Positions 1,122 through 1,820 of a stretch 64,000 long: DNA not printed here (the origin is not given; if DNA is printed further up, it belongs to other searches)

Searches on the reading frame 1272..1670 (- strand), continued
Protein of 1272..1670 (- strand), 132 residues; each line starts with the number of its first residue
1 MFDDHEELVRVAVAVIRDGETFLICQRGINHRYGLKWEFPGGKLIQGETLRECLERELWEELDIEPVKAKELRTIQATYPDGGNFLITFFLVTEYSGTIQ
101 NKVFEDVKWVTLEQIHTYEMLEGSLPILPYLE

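Call 75: find_related_loci(query=A5, collection=metagenome_contigs, flank=3500)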
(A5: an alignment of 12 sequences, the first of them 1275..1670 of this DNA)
Query A5 (132 aa) in metagenome_contigs; peptide patterns used: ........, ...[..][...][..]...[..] (x = any residue, [..] = any of these).
600 stretches matched a pattern (row limit reached: there are more); 589 encode a relative of the query (tblastn E <= 1e-3); the best 80 are kept; 80 distinct loci.
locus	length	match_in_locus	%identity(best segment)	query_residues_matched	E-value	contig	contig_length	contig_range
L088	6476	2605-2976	48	8-131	3e-36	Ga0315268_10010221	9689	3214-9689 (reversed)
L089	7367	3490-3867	43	6-131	4e-33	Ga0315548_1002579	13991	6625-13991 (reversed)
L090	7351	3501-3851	43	11-128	2e-30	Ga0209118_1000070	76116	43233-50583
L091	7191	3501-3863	43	8-128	2e-29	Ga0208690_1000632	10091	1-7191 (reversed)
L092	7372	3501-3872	42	8-131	1e-29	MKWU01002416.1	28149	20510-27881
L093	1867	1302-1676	43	8-132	2e-29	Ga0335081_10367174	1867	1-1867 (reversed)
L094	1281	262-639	40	3-128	1e-29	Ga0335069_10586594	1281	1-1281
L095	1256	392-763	40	8-131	2e-29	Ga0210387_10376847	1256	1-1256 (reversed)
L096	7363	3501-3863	40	8-128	2e-28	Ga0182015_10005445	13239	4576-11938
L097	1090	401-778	39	6-131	3e-29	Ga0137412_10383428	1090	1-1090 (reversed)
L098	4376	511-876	41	2-123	1e-28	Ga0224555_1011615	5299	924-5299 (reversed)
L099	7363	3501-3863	44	11-131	2e-28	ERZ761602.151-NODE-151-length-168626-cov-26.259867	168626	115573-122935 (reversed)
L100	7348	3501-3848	41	8-123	7e-28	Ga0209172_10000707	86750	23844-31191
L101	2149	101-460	40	11-131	2e-27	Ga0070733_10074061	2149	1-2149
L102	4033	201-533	45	11-121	1e-27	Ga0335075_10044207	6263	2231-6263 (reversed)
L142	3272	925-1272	42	15-131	6e-26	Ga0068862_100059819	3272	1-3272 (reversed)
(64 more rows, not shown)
